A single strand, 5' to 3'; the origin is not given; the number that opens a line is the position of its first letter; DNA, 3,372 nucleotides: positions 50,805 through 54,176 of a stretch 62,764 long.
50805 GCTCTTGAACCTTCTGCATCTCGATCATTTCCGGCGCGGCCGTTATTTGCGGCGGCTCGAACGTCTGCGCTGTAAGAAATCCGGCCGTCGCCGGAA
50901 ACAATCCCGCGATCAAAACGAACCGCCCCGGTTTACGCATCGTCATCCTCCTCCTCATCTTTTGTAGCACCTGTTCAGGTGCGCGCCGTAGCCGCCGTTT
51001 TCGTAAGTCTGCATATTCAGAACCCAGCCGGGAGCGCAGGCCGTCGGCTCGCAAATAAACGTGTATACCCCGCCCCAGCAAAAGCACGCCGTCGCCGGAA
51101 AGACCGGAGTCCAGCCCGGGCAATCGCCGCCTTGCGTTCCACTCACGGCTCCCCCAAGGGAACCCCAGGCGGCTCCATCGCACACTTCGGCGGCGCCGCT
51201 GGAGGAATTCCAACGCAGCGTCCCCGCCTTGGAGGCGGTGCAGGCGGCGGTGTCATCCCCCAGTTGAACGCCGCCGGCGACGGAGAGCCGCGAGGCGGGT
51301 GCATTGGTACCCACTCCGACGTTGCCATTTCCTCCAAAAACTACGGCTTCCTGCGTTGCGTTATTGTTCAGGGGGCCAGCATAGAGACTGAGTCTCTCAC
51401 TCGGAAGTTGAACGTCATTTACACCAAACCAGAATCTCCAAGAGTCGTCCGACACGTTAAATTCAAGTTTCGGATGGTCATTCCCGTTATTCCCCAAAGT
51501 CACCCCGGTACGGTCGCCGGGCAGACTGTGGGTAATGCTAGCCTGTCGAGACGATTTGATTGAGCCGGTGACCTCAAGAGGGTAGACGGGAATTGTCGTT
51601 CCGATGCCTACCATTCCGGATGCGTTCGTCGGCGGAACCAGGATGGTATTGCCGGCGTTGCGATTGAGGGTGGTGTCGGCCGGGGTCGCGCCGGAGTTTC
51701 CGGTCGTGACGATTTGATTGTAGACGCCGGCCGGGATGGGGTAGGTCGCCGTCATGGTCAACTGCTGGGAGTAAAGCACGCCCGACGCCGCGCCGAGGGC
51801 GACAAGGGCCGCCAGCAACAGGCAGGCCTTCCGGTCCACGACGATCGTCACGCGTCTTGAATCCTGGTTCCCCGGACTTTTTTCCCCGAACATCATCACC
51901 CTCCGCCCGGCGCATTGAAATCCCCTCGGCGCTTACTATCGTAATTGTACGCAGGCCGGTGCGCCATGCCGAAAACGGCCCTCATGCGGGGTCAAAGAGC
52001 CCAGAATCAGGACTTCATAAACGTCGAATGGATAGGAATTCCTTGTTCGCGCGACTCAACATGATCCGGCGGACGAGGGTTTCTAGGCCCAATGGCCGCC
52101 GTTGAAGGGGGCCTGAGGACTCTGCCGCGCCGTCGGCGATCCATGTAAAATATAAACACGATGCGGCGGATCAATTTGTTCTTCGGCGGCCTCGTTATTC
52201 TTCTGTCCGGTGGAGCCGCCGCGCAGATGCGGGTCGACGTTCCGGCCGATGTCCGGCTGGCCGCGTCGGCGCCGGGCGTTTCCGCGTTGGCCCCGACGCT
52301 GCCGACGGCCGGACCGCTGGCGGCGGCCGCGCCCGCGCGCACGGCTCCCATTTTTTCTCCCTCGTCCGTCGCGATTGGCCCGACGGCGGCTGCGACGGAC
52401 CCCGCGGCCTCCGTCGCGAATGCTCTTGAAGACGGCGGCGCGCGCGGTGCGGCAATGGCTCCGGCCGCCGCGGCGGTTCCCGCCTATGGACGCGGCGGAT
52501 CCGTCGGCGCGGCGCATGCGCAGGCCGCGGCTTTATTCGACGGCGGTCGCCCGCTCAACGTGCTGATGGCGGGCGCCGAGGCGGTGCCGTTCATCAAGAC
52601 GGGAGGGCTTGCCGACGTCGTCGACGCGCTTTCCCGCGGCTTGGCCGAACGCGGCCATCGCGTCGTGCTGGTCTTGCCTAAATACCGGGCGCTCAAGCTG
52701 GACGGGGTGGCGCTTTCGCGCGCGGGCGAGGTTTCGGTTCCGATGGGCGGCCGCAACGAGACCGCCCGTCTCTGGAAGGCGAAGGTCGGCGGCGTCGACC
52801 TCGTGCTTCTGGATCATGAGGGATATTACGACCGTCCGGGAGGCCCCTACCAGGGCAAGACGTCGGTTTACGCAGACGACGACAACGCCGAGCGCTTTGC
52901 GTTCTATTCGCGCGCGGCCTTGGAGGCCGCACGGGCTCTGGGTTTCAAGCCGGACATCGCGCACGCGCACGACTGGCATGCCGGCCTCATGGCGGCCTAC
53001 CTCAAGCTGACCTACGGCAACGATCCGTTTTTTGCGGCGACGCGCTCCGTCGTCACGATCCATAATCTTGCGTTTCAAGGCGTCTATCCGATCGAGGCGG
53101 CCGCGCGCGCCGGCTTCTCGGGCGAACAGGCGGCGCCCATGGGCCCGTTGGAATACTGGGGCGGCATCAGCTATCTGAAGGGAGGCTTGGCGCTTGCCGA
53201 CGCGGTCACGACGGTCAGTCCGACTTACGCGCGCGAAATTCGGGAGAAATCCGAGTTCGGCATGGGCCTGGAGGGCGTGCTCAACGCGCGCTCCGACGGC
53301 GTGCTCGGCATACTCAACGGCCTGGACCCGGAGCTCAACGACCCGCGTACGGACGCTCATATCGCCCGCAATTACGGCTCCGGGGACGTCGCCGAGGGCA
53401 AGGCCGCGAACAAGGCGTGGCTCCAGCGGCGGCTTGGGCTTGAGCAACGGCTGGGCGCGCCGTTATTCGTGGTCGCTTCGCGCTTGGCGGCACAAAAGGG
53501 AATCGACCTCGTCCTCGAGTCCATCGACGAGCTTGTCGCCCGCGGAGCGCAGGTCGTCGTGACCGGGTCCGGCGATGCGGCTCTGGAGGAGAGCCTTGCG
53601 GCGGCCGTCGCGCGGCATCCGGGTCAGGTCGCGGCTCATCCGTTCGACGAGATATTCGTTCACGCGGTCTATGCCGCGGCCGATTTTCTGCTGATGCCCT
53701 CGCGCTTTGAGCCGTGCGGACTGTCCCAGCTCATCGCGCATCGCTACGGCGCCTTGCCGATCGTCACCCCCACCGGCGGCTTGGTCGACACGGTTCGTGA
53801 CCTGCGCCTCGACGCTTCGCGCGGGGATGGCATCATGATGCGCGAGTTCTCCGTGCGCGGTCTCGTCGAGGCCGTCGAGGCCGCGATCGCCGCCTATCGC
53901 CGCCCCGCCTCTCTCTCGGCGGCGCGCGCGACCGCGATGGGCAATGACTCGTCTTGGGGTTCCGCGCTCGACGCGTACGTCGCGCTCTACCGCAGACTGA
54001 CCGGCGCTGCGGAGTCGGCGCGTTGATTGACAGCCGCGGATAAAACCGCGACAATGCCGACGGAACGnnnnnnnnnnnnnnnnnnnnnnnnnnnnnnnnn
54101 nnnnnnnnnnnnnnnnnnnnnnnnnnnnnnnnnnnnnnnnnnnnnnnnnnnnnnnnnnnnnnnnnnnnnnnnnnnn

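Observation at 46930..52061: Pair of ~120-nt conserved elements in inverted orientation bracketing a 5.1-kb module, each facing an inward-pointing gene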

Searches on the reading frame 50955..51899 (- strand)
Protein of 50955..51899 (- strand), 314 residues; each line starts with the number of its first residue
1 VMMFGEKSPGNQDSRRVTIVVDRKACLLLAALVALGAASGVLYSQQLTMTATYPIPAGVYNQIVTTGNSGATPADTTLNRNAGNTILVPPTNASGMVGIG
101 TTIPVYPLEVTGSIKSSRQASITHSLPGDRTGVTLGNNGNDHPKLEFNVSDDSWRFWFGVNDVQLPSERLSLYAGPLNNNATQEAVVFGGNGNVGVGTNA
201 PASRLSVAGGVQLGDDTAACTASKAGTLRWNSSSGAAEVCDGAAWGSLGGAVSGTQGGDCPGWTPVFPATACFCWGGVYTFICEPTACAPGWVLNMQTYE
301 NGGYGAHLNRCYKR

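Call 12: search_protein_families(library=pfam, proteins=[window:50955-51899:-], max_evalue=0.01)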
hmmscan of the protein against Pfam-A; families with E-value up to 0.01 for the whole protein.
window:50955-51899:- (314 aa): 0 families

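Call 13: find_encoding_contigs(protein=window:50955-51899:-, flank=10000, max_places=10)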
Protein window:50955-51899:- (314 aa): no gene with exactly this product is on record in the collection.

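Call 22: find_homologous_proteins(query=window:50955-51899:-)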
Query window:50955-51899:- (314 aa): 83 proteins with E <= 0.001 among 5557 candidates.
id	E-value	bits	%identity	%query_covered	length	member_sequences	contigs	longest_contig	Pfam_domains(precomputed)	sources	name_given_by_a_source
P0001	4.9e-198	675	100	95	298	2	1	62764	-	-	-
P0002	3.7e-52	196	51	77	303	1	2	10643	-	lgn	-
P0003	4.4e-47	179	68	33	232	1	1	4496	-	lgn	-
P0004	4.6e-47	179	68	32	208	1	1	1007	-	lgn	-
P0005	1.2e-46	178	71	32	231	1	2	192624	-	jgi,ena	jgi:hypothetical protein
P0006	1.6e-45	174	70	33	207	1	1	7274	-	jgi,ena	-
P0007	2.6e-45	173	54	46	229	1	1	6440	-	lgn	-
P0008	3.3e-45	173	49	75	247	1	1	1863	-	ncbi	-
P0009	5.7e-45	172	67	32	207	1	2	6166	-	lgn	-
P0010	7.1e-44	169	58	33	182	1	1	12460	-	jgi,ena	-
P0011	9.1e-44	168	68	33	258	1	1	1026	PF01391.24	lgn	-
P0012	3.8e-43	166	63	32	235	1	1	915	-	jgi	jgi:hypothetical protein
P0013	9.5e-42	162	63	34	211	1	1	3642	-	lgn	-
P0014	4.8e-41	159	72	31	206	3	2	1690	-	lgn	-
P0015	7.1e-40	156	55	33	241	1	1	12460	-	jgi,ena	-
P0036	9.1e-33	132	73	33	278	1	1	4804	-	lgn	-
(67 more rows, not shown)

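Call 24: find_related_loci(query=A2, collection=metagenome_contigs, flank=7000)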
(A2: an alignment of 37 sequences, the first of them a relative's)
Query A2 (298 aa) in metagenome_contigs; peptide patterns used: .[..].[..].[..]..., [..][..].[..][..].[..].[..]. (x = any residue, [..] = any of these).
38 stretches matched a pattern; 14 encode a relative of the query (tblastn E <= 1e-3); 14 distinct loci.
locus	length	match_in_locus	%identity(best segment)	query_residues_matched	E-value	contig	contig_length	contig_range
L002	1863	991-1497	48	1-229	2e-45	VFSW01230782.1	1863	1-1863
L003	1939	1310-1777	71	1-229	4e-38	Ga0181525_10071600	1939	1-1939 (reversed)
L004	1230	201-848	71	1-278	3e-39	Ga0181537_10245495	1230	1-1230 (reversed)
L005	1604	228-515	66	3-98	2e-36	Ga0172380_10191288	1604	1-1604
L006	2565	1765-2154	72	1-229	3e-34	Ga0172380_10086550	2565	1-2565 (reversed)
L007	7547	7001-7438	59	1-246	4e-32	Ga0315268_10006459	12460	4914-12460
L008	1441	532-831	56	1-100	9e-33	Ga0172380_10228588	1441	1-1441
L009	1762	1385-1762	66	2-226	4e-31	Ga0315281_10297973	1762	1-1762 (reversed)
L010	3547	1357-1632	59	5-97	1e-30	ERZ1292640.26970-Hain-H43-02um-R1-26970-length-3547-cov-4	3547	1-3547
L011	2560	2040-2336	54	1-99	2e-28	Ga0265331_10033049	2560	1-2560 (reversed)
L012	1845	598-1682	60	1-234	2e-28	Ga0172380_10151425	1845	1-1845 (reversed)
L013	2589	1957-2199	61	1-83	3e-27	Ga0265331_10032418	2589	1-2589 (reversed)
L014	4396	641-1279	55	1-278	1e-24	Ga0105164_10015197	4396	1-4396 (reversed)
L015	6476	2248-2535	51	5-98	5e-20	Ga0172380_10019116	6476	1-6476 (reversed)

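Call 32: find_encoding_contigs(protein=P0005, flank=10000, max_places=3)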
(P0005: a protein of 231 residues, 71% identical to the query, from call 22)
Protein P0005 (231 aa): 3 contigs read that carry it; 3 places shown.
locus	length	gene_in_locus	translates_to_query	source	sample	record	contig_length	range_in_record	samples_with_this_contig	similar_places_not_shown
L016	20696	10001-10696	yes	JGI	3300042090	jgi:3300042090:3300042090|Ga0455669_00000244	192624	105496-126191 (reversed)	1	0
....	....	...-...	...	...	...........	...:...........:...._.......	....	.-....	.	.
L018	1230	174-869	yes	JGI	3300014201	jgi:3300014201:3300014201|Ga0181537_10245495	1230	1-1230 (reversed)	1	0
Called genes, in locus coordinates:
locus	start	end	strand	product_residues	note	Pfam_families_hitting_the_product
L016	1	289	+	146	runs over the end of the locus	-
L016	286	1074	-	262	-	PF04187:Cofac_haem_bdg, PF22079:HopBA1 (weak)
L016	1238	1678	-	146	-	-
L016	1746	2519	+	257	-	PF02900:LigB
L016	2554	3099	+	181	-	PF02525:Flavodoxin_2, PF03358:FMN_red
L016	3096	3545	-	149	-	-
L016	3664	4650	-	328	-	-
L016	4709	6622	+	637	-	PF21138:SMUBP-2_HCS1_1B (weak), PF00270:DEAD (faint), PF13086:AAA_11, PF13245:AAA_19, PF13604:AAA_30, PF01443:Viral_helicase1 (faint), PF13087:AAA_12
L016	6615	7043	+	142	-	-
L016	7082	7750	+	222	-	-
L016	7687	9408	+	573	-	PF14827:dCache_3, PF00512:HisKA, PF02518:HATPase_c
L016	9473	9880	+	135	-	PF00072:Response_reg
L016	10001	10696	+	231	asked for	-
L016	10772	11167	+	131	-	-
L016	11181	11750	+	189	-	-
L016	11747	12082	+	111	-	-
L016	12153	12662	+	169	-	PF00571:CBS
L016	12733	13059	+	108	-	PF04026:SpoVG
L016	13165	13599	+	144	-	-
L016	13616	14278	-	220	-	PF09335:VTT_dom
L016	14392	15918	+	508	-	PF03060:NMO, PF21607:FabD_helical_ins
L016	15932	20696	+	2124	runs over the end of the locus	PF00109:ketoacyl-synt, PF02801:Ketoacyl-synt_C, PF00698:Acyl_transf_1, PF00550:PP-binding, PF08659:KR, PF00106:adh_short, PF13561:adh_short_C2, PF14765:PS-DH, +1 more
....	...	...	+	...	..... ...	-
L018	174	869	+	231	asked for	-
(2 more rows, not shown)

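Call 33: find_encoding_contigs(protein=P0002, flank=10000, max_places=3)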
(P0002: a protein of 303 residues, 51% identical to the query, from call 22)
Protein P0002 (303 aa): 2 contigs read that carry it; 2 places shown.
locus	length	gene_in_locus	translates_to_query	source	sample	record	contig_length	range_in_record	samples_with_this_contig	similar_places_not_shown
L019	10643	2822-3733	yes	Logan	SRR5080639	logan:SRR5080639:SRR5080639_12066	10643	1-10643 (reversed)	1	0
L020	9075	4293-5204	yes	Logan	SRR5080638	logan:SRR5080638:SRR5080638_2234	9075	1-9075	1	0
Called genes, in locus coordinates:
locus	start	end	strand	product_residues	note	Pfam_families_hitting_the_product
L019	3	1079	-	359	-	?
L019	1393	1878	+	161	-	PF07963:N_methyl (weak)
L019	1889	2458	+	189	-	-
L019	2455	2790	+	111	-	-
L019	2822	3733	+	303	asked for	-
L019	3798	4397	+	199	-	-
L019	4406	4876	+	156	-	-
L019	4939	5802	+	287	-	-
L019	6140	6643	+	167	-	-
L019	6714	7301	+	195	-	-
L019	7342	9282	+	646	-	PF13350:Y_phosphatase3 (weak), PF22741:PTP-NADK (weak), PF22785:Tc-R-P (faint)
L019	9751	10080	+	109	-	-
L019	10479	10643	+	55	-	?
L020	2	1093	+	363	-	?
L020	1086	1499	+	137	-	-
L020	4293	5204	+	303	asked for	-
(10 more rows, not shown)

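Call 36: find_related_loci(query=A2, collection=genome_contigs, flank=10000)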
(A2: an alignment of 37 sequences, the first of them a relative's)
Query A2 (298 aa) in genome_contigs; peptide patterns used: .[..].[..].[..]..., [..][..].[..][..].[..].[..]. (x = any residue, [..] = any of these).
20 stretches matched a pattern; 6 encode a relative of the query (tblastn E <= 1e-3); 6 distinct loci.
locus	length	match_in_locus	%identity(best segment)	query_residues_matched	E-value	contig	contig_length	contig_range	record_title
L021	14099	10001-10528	70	1-277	2e-35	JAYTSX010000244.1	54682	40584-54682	MAG: Elusimicrobiota bacterium isolate GFS_5282 GFS_5282_243, whole genome shotgun sequence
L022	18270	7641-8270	41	1-246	4e-31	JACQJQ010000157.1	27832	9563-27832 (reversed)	MAG: Elusimicrobia bacterium isolate NC_groundwater_1155_Ag_S-0.1um_67_28 S_p1_S3_coassembly_k141_1480938, whole genome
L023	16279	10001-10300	62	1-101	4e-28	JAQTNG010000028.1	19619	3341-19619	MAG: Elusimicrobia bacterium isolate STA_59 NODE_5243_length_19619_cov_3.235379_Sandtown_A, whole genome shotgun sequenc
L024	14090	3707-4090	65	1-229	4e-28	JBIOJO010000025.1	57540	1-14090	MAG: Elusimicrobiota bacterium isolate GcC5-9 k141_1156501_length_57540_cov_43.5782, whole genome shotgun sequence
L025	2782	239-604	54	1-215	1e-26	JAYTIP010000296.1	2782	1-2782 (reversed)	MAG: Elusimicrobiota bacterium isolate GFS_2774 GFS_2774_295, whole genome shotgun sequence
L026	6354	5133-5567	53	1-245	5e-26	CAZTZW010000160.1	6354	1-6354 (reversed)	MAG TPA_asm: uncultured Elusimicrobia sp. isolate SRP302895_co1_139 genome assembly, contig: NODE_25808_length_6354_cov_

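Call 48: search_protein_families(library=ncbifam, proteins=[window:50955-51899:-], max_evalue=1)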
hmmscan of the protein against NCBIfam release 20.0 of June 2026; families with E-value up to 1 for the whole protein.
window:50955-51899:- (314 aa): 0 families

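Call 49: find_encoding_contigs(protein=P0036, flank=5000, max_places=3)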
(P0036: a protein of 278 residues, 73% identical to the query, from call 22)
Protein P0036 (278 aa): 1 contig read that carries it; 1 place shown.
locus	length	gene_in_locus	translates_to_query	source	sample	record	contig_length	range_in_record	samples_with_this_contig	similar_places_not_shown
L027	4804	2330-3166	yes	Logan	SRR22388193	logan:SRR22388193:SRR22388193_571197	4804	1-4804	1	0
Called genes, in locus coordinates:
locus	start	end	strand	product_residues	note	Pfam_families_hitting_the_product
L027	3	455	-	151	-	?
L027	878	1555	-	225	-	-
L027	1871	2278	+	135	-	-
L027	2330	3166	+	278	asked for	-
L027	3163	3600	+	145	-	-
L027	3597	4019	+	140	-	-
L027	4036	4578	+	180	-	-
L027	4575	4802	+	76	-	?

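Call 50: find_encoding_contigs(protein=P0003, flank=5000, max_places=3)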
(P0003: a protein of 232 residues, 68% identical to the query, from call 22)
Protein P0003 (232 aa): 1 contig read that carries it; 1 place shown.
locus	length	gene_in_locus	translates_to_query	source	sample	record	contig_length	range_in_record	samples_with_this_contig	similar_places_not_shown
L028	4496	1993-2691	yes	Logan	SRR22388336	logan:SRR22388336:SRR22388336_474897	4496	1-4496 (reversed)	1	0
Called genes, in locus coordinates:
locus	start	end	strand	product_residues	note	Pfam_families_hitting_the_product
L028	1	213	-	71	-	?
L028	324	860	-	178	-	-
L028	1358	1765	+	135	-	-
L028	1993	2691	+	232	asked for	-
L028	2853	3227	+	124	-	-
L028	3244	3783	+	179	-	-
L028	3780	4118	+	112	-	-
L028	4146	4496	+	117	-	?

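Call 55: find_encoding_contigs(protein=P0001, flank=10000, max_places=5)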
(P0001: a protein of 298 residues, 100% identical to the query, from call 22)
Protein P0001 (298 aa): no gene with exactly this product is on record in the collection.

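Call 66: search_protein_families(library=pfam, proteins=[L019:4939-5802:+, L023:1917-2858:-, L016:9473-9880:+, L023:8050-8571:+, L019:3-1079:-], max_evalue=0.1)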
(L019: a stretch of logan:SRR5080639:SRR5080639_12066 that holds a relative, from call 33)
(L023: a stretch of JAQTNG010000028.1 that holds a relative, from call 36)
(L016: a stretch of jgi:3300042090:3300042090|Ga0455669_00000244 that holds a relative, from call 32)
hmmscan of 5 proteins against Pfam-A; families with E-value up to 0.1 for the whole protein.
L019:4939-5802:+ (287 aa): 2 families
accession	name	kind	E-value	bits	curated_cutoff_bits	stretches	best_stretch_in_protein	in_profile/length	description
PF14394.12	DUF4423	-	0.0014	18.9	30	1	123-191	7-74/165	Domain of unknown function (DUF4423)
PF13412.12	HTH_24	-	0.024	14.6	21.9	1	154-184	18-48/48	Winged helix-turn-helix DNA-binding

L023:1917-2858:- (313 aa): 0 families

L016:9473-9880:+ (135 aa): 2 families
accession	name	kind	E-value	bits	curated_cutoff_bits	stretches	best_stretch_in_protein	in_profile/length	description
PF00072.30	Response_reg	-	1.1e-16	61.5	30.2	1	5-116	1-110/111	Response regulator receiver domain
PF06490.17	FleQ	-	0.0044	17.8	22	1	4-96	1-89/108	Flagellar regulatory protein FleQ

L023:8050-8571:+ (173 aa): 0 families

L019:3-1079:- (359 aa): 0 families

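Call 68: search_solved_structures(query=window:50955-51899:-, max_evalue=1)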
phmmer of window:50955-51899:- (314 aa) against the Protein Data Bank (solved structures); distinct sequences matched with E-value up to 1: 3.
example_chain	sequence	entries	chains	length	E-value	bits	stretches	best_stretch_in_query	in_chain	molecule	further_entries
8oml_A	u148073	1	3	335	0.0012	21.6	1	177-287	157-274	Cell wall surface anchor family protein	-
8on4_A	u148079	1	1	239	0.014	18.1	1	177-287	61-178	Cell wall surface anchor family protein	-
8ojn_C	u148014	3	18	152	0.072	15.8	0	66-117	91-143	Cell wall surface anchor family protein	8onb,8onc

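Call 76: predict_structure(alignment_id=A2)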
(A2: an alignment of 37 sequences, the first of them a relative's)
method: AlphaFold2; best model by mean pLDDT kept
length: 298 residues; sequences in the alignment: 37
mean_pLDDT: 59.5   pTM: 0.30
mean pLDDT of the five models: 59.5, 58.0, 57.7, 57.4, 53.6
residues with pLDDT >= 90: 43; 70-90: 43; 50-70: 86; < 50: 126
segments of 3 or more residues with pLDDT < 50: 42-45, 51-53, 59-69, 90-116, 118-128, 136-139, 143-148, 150-153, 165-168, 172-177, 238-265
pLDDT, mean of each block of 10 residues (from residue 1): 79 91 68 52 50 49 47 53 49 41 42 46 49 49 44 52 51 48 71 85 93 93 93 57 40 41 51 72 64 68
secondary structure, 60 per line:
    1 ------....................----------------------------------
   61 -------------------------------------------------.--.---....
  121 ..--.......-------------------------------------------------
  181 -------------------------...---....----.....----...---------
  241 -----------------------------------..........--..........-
elements in order: H7-26 E117-122 E125-131 E212-215 E220-224 E229-231 E276-285 E288-297

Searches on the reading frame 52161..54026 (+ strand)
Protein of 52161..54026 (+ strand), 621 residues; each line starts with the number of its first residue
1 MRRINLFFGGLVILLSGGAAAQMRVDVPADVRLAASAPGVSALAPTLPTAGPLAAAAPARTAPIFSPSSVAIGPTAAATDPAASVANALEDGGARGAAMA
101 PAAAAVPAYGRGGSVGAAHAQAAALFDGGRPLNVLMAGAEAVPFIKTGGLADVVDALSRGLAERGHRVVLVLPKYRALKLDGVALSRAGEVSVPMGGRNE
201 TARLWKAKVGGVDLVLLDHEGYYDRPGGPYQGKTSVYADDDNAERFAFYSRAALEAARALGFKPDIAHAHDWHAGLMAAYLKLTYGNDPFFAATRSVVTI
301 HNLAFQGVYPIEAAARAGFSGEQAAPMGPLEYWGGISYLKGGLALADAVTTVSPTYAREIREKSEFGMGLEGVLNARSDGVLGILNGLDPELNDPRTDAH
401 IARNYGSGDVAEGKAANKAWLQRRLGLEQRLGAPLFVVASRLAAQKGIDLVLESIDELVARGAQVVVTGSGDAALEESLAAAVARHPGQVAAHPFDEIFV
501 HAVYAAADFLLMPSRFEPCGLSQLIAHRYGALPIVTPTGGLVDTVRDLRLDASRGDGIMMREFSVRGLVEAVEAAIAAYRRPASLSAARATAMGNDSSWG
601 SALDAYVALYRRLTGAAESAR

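Call 48: search_protein_families(library=ncbifam, proteins=[window:52161-54026:+], max_evalue=1)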
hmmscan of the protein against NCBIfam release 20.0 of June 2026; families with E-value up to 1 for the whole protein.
window:52161-54026:+ (621 aa): 20 families
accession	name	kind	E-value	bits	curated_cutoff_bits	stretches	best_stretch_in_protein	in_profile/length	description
TIGR02095.1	glgA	subfamily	7.2e-147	489.9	328.45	1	133-613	2-477/477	glycogen/starch synthase, ADP-glucose type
NF001899.0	PRK00654.1-2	equivalog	1.2e-141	472.4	459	1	132-614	1-476/478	glycogen synthase GlgA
NF001898.0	PRK00654.1-1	equivalog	1.2e-129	433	603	1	132-614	1-476/477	glycogen synthase GlgA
NF010699.0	PRK14099.1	equivalog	7.8e-128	427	762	1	131-615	3-481/485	glycogen synthase GlgA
NF001903.0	PRK00654.2-2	equivalog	4.6e-120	401.5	616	1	132-612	1-477/482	glycogen synthase GlgA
NF001901.0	PRK00654.1-5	equivalog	6e-112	374.7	649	1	133-617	25-495/502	glycogen synthase GlgA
NF001905.0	PRK00654.2-4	subfamily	2.9e-93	313.1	560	1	133-613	2-486/489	glycogen synthase GlgA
NF001900.0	PRK00654.1-3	equivalog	4.2e-93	312.4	509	1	133-618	2-459/481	glycogen synthase GlgA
NF001906.0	PRK00654.2-5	equivalog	1.3e-85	288.2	870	1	131-612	5-482/485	glycogen synthase GlgA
NF010698.0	PRK14098.1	equivalog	9.4e-80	268.6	754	1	132-615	6-488/489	starch synthase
NF001902.0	PRK00654.2-1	equivalog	5.4e-79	266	845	1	138-612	7-488/492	glycogen synthase GlgA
NF001904.0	PRK00654.2-3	equivalog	1.1e-55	189.3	577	1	134-611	3-472/475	glycogen synthase GlgA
TIGR03449.1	mycothiol_MshA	equivalog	1.6e-06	27.3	462.5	1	409-613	198-403/406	D-inositol-3-phosphate glycosyltransferase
TIGR02149.1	glgA_Coryne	subfamily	7.6e-06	25.3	302.4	1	417-612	190-389/391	glycogen synthase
TIGR03999.1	thiol_BshA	equivalog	0.0028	16.6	273.7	1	500-612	266-372/375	N-acetyl-alpha-D-glucosaminyl L-malate synthase BshA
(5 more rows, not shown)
